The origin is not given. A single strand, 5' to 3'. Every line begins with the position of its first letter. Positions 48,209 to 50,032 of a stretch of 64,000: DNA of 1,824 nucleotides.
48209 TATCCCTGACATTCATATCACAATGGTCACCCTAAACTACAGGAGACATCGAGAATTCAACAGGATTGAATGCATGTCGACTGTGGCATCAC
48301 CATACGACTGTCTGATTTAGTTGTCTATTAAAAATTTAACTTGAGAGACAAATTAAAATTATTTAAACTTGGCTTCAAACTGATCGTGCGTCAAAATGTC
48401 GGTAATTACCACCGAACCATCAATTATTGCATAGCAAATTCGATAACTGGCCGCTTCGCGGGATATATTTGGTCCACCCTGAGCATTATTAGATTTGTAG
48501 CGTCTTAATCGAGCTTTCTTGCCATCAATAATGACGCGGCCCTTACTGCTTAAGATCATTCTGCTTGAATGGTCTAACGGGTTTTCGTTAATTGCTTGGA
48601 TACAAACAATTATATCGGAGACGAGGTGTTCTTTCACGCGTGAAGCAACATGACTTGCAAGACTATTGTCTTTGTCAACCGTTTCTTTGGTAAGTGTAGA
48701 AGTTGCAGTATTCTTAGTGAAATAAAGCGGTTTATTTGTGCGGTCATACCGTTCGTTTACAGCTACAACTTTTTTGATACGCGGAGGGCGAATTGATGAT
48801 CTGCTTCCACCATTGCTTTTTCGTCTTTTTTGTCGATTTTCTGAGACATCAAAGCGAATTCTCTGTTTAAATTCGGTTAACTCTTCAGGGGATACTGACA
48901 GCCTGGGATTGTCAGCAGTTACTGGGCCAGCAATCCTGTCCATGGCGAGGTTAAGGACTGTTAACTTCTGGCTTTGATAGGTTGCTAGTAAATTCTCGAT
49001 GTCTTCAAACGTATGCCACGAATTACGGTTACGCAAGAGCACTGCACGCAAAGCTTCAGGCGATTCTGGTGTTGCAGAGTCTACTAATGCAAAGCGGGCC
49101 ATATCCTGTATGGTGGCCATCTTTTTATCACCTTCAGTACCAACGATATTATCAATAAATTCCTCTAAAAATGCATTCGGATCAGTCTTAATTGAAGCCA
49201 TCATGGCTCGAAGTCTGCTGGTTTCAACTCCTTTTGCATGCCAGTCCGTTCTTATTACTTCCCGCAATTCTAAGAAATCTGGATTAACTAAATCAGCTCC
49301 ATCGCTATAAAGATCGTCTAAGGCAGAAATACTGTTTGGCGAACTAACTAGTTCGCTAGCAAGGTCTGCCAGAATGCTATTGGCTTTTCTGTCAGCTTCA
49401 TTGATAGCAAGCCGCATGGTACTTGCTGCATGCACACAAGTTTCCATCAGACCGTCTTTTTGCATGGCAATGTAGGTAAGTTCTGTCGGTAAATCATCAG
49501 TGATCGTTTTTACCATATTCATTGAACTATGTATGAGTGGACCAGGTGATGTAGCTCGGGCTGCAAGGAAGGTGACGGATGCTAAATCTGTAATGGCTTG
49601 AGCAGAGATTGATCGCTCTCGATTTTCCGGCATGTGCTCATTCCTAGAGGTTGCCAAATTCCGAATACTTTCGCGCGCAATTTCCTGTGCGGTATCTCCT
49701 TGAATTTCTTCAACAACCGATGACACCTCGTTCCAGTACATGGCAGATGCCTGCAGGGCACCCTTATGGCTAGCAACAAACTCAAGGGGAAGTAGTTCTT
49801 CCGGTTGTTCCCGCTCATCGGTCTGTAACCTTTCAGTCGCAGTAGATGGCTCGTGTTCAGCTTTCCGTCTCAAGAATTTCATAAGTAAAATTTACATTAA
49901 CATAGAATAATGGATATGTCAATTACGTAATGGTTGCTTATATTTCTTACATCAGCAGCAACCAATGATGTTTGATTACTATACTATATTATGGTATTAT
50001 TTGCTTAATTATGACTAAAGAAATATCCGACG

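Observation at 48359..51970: Orphan three-gene cluster: a 507-aa protein with a RelE/ParE-like C-terminal domain, a divergent 311-aa helical protein and a convergent 333-aa protein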

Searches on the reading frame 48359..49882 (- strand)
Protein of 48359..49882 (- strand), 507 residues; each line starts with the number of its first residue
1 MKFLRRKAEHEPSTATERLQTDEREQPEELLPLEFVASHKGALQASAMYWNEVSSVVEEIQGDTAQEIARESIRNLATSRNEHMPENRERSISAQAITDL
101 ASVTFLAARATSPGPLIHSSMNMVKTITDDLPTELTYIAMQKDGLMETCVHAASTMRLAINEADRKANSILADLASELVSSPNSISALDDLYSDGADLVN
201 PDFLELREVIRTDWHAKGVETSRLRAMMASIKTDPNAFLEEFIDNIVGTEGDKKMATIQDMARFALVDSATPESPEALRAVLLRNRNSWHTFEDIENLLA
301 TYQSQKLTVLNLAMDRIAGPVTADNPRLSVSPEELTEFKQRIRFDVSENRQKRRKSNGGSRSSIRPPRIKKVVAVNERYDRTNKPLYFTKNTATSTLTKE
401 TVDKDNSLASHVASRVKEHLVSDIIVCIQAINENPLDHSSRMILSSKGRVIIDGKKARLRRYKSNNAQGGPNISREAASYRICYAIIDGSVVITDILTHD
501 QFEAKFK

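Call 3: search_protein_families(library=pfam, proteins=[window:48359-49882:-], max_evalue=1)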
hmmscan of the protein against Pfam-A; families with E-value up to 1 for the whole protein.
window:48359-49882:- (507 aa): 1 family
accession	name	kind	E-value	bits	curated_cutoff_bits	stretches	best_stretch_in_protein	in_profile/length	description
PF21745.2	PMI1_PMIR1-2_C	-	0.053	14.5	28.5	1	57-98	46-87/151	PMI1/PMIR1-2, C-terminal domain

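Call 4: search_protein_families(library=ncbifam, proteins=[window:48359-49882:-], max_evalue=1)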
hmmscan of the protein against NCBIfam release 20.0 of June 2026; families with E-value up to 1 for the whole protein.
window:48359-49882:- (507 aa): 1 family
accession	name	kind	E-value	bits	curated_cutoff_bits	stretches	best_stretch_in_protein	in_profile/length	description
TIGR02603.1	CxxCH_TIGR02603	domain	0.057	13.4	68.15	1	53-101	80-128/134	putative heme-binding domain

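Call 6: search_protein_families(library=padloc, proteins=[window:48359-49882:-], max_evalue=1)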
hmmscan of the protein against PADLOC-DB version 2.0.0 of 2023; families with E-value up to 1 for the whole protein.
window:48359-49882:- (507 aa): 0 families

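Call 7: search_protein_families(library=phrogs, proteins=[window:48359-49882:-], max_evalue=1)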
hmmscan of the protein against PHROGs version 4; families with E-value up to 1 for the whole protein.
window:48359-49882:- (507 aa): 1 family
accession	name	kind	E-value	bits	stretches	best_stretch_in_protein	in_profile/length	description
phrog_1454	-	unknown function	0.0066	17.6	1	67-111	32-73/81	-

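Call 8: find_homologous_proteins(query=window:48359-49882:-, max_evalue=0.001)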
Query window:48359-49882:- (507 aa): 5 proteins with E <= 0.001 among 8000 candidates.
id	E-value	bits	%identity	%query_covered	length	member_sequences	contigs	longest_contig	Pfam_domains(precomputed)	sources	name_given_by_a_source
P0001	0.0e+0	1101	100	100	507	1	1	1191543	-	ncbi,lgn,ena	-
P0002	4.5e-224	763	69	100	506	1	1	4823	-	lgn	-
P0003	9.0e-120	419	42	100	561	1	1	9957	-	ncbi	-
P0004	7.2e-118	413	41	100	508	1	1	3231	-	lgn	-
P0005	8.2e-98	346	37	94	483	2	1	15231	-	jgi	jgi:hypothetical protein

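Call 10: find_encoding_contigs(protein=P0003, flank=10000)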
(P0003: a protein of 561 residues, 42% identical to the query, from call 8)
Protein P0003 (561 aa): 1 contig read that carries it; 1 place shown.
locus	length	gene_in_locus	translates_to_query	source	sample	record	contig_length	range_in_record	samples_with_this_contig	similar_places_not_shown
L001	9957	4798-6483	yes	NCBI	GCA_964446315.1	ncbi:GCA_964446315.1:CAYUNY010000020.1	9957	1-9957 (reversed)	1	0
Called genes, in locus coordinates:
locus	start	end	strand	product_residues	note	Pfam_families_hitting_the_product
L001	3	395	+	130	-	?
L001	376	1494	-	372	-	PF01594:AI-2E_transport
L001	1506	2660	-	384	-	PF13439:Glyco_transf_4, PF13579:Glyco_trans_4_4, PF00534:Glycos_transf_1, PF13692:Glyco_trans_1_4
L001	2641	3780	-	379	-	PF13439:Glyco_transf_4, PF13579:Glyco_trans_4_4, PF20706:GT4-conflict (weak), PF00534:Glycos_transf_1, PF13692:Glyco_trans_1_4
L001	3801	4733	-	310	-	PF00561:Abhydrolase_1 (weak)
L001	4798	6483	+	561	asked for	-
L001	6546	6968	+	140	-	PF00903:Glyoxalase (weak), PF22677:Ble-like_N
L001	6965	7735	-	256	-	PF01553:Acyltransferase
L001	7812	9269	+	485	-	PF03446:NAD_binding_2, PF00393:6PGD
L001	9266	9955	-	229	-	?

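Call 11: find_encoding_contigs(protein=P0005, flank=10000)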
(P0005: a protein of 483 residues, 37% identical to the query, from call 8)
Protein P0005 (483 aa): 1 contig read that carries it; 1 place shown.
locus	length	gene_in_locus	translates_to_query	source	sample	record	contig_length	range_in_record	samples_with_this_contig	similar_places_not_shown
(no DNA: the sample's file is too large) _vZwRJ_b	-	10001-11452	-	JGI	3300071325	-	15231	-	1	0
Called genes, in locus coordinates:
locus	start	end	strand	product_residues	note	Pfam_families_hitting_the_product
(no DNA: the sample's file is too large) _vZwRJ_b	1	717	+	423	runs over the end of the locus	?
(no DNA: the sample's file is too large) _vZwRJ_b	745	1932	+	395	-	-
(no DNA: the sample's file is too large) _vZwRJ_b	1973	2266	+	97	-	PF02575:YbaB_DNA_bd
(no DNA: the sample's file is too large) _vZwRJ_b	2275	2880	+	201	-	PF21176:RecR_HhH, PF01751:Toprim, PF13662:Toprim_4, PF21175:RecR_C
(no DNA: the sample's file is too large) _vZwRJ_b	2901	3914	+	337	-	PF01368:DHH, PF02272:DHHA1 (weak)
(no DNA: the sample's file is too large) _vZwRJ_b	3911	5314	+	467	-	PF00133:tRNA-synt_1 (faint), PF01406:tRNA-synt_1e, PF09334:tRNA-synt_1g (faint), PF09190:DALR_2 (weak)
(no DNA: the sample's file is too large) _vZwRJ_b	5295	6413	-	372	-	PF01594:AI-2E_transport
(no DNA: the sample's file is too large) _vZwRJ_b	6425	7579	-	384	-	PF13439:Glyco_transf_4, PF13579:Glyco_trans_4_4, PF00534:Glycos_transf_1, PF13692:Glyco_trans_1_4, PF13524:Glyco_trans_1_2 (faint)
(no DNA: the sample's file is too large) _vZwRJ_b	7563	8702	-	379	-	PF13439:Glyco_transf_4, PF13579:Glyco_trans_4_4, PF20706:GT4-conflict, PF00534:Glycos_transf_1, PF13692:Glyco_trans_1_4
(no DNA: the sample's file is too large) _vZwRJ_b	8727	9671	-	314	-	PF00561:Abhydrolase_1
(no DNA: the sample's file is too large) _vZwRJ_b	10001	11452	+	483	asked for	-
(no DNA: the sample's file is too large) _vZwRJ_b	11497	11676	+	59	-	-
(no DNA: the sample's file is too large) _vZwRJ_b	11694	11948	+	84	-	-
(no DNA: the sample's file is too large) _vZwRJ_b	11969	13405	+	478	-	PF03446:NAD_binding_2, PF00393:6PGD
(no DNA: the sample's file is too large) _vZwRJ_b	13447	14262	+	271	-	PF13175:AAA_15 (faint), PF00005:ABC_tran, PF13304:AAA_21 (faint)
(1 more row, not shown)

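Call 12: find_encoding_contigs(protein=P0001, flank=3000, max_places=3)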
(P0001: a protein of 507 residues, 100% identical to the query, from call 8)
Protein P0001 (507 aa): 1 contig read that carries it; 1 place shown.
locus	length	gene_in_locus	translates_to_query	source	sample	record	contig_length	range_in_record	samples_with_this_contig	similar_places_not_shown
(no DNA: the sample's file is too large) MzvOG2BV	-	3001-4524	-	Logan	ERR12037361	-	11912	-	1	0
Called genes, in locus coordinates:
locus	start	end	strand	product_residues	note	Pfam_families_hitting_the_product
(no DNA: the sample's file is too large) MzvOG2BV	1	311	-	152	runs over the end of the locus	PF06983:3-dmu-9_3-mt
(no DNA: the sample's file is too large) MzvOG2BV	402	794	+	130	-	PF08818:DUF1801 (weak)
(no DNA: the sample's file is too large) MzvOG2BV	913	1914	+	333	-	-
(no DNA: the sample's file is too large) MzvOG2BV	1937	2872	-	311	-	-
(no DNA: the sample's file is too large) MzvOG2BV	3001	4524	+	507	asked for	-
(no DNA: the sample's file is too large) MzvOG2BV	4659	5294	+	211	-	PF05257:CHAP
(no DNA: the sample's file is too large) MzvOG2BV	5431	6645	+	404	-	PF08323:Glyco_transf_5, PF20706:GT4-conflict, PF13439:Glyco_transf_4, PF13579:Glyco_trans_4_4, PF00982:Glyco_transf_20 (faint), PF00534:Glycos_transf_1, PF13692:Glyco_trans_1_4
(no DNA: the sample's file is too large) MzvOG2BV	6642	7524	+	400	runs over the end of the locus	PF03065:Glyco_hydro_57, PF01522:Polysacc_deac_1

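Call 13: find_encoding_contigs(protein=P0002, flank=10000)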
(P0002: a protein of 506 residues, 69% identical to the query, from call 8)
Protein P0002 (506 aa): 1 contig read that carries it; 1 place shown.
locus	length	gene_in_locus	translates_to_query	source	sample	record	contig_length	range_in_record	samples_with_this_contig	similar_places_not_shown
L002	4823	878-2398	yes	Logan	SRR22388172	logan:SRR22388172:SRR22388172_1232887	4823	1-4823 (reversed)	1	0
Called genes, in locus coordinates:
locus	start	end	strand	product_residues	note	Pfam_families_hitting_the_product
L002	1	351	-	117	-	?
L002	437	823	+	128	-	PF08818:DUF1801 (weak)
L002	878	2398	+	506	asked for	-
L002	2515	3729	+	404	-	PF08323:Glyco_transf_5, PF20706:GT4-conflict, PF13439:Glyco_transf_4, PF13579:Glyco_trans_4_4, PF00982:Glyco_transf_20 (faint), PF00534:Glycos_transf_1, PF13692:Glyco_trans_1_4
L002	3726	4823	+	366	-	?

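Call 14: find_encoding_contigs(protein=P0004, flank=10000)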
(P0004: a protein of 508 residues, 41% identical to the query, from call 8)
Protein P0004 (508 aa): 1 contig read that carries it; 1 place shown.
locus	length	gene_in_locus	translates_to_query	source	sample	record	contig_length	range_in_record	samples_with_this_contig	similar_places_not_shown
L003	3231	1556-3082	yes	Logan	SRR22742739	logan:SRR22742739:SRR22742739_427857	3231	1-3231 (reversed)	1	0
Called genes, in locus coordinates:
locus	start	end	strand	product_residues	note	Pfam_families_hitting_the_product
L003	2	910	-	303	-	?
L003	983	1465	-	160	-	-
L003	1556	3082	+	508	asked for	-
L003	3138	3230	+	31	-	?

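Call 29: find_related_loci(query=A1, collection=genome_contigs, flank=10000)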
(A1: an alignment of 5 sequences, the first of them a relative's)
Query A1 (507 aa) in genome_contigs; peptide patterns used: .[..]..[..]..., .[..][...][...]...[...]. (x = any residue, [..] = any of these).
43 stretches matched a pattern; 1 encode a relative of the query (tblastn E <= 1e-3); 1 distinct loci.
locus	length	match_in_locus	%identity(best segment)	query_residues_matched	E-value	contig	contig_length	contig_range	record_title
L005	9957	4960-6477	42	1-506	5e-131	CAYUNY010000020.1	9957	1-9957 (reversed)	MAG TPA_asm: uncultured Candidatus Saccharibacteria bacterium isolate SRP200132_co1_511 genome assembly, contig: NODE_12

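Call 36: predict_structure(alignment_id=A1)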
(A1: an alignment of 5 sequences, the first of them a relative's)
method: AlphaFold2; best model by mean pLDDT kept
length: 507 residues; sequences in the alignment: 5
mean_pLDDT: 72.5   pTM: 0.55
mean pLDDT of the five models: 72.5, 71.9, 69.8, 65.0, 63.4
residues with pLDDT >= 90: 76; 70-90: 248; 50-70: 83; < 50: 100
segments of 3 or more residues with pLDDT < 50: 1-25, 248-279, 284-288, 290-292, 350-378, 445-447
pLDDT, mean of each block of 10 residues (from residue 1): 35 32 50 85 93 88 88 87 80 89 92 66 86 89 86 92 93 90 85 74 89 81 89 76 56 46 42 45 46 58 80 87 72 87 71 43 33 42 75 71 71 85 86 71 58 80 64 76 82 85 74
secondary structure, 60 per line:
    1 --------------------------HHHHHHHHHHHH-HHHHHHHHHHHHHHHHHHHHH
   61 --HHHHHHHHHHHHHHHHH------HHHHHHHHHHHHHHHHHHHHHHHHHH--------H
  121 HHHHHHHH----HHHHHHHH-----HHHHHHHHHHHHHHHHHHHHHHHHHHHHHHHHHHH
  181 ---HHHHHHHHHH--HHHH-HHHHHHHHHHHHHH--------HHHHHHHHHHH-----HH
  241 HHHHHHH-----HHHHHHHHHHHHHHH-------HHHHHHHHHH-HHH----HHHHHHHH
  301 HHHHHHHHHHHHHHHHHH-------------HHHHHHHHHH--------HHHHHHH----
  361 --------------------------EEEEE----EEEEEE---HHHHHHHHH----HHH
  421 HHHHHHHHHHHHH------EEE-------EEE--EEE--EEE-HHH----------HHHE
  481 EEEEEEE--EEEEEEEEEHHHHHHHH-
elements in order: H27-38 H40-60 H63-79 H86-111 H120-128 H133-140 H146-180 H184-193 H196-199 H201-214 H223-233 H239-247 H253-267 H275-284 H293-318 H332-341 H350-356 E387-391 E396-401 H405-413 H418-433 E440-442 E450-452 E455-457 E460-462 E480-487 E490-498 H499-506

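Call 37: search_protein_families(library=pfam, alignment_id=A3, max_evalue=0.01)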
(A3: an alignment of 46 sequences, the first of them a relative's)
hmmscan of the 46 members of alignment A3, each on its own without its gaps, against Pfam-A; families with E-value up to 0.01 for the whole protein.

A. member 1, P0001 (507 aa): 0 families

B. families by the number of members that match (of 46 scanned): 5 families
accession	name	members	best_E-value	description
PF05016.21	ParE_toxin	1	0.00085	ParE toxin of type II toxin-antitoxin system, parDE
PF23496.1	Microp_apicomplexa_3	1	0.0042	Apicomplexa microprotein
PF20232.3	T6SS_FHA_C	1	0.0052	C-terminal domain of Type VI secretion system FHA protein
PF24732.2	ParE_like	1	0.006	ParE-like toxin domain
PF11414.13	Suppressor_APC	1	0.0073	Adenomatous polyposis coli tumour suppressor protein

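Call 75: list_cluster_members(proteins=[P0001, P0006, P0009, P0003, P0007])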
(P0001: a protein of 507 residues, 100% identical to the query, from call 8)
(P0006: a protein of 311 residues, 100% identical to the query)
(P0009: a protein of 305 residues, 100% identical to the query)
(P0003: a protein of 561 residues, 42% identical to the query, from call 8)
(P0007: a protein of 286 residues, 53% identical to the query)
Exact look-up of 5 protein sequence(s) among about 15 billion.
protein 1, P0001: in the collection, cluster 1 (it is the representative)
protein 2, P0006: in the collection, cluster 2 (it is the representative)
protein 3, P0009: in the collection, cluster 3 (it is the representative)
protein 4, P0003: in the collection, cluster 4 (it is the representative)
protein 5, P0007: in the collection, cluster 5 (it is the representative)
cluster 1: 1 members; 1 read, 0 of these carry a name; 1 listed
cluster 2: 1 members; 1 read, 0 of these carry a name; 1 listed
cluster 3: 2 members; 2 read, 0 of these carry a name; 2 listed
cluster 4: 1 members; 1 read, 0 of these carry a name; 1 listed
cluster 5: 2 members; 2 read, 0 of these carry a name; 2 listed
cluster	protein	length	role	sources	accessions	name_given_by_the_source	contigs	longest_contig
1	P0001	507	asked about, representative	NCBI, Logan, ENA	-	-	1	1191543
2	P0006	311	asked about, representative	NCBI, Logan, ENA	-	-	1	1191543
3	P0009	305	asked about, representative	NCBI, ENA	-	-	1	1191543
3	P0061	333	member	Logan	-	-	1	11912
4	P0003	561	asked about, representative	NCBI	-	-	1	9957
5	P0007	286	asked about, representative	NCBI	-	-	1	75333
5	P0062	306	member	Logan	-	-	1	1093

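Call 79: search_dna_similar(query=window:48359-49882:-, collection=phages, mode=protein, max_evalue=0.01)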
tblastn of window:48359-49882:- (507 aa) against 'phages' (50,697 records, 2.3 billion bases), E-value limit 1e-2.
No match.

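Call 80: search_dna_similar(query=window:48359-49882:-, collection=plasmids, mode=protein, max_evalue=0.01)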
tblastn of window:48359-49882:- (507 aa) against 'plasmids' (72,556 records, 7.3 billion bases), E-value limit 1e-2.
No match.

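Call 81: find_related_loci(query=A1, collection=viral_contigs, flank=5000)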
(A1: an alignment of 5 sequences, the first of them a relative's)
Query A1 (507 aa) in viral_contigs; peptide patterns used: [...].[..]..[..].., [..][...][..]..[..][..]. (x = any residue, [..] = any of these).
39 stretches matched a pattern, but none encodes a relative of the query by tblastn (E <= 1e-3).

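Call 82: find_related_loci(query=A1, collection=metagenome_contigs, flank=8000)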
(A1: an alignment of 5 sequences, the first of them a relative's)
Query A1 (507 aa) in metagenome_contigs; peptide patterns used: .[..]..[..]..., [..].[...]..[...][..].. (x = any residue, [..] = any of these).
172 stretches matched a pattern, but none encodes a relative of the query by tblastn (E <= 1e-3).

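Call 90: search_solved_structures(query=A3, max_evalue=10)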
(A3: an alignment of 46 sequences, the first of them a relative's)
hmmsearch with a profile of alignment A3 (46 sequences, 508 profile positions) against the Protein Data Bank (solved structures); distinct sequences matched with E-value up to 10: 4.
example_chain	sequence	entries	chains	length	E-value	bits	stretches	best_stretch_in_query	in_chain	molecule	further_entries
9lx4_A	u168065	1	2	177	1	11.7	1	436-483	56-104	ZZ4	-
6m53_A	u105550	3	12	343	1.5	11.1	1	118-207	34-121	2,3-dihydroxybenzoate decarboxylase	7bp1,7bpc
6iyi_A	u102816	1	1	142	1.7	11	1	112-196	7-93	Alpha chain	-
7sn9_A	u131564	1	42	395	4.3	9.7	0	145-207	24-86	Flagellin A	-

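Call 104: search_protein_families(library=pfam, alignment_id=A3, max_evalue=10)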
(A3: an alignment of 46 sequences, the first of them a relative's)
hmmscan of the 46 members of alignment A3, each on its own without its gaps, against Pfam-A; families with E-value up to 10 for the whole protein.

A. member 1, P0001 (507 aa): 1 family
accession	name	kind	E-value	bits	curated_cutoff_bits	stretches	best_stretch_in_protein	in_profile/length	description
PF21745.2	PMI1_PMIR1-2_C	-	0.053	14.5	28.5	1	57-98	46-87/151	PMI1/PMIR1-2, C-terminal domain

B. families by the number of members that match (of 46 scanned): 52 families (the first 25 are shown)
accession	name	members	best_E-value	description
PF05016.21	ParE_toxin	5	0.00085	ParE toxin of type II toxin-antitoxin system, parDE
PF06769.20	YoeB_toxin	3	0.088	YoeB-like toxin of bacterial type II toxin-antitoxin system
PF24732.2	ParE_like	2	0.006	ParE-like toxin domain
PF18255.9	SAM_DprA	2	0.067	DNA processing protein A sterile alpha motif domain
PF23496.1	Microp_apicomplexa_3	1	0.0042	Apicomplexa microprotein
PF20232.3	T6SS_FHA_C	1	0.0052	C-terminal domain of Type VI secretion system FHA protein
PF11414.13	Suppressor_APC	1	0.0073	Adenomatous polyposis coli tumour suppressor protein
PF20671.3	COG3_C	1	0.015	Conserved oligomeric Golgi complex subunit 3, C-terminal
PF18237.6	Tk-SP_N-pro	1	0.016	Tk-SP N-propeptide domain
PF04849.18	HAP1_N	1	0.018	HAP1 N-terminal conserved region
PF25792.1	BREX_BrxC_helical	1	0.021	BREX ATP-binding protein BrxC alpha helical domain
PF23527.1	Microp_apicomplexa_14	1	0.047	Apicomplexa microprotein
PF21745.2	PMI1_PMIR1-2_C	1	0.053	PMI1/PMIR1-2, C-terminal domain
PF25687.1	Mycobacteriophage_Gene3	1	0.078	Mycobacteriophage Gene 3 protein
PF03181.20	BURP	1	0.08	BURP domain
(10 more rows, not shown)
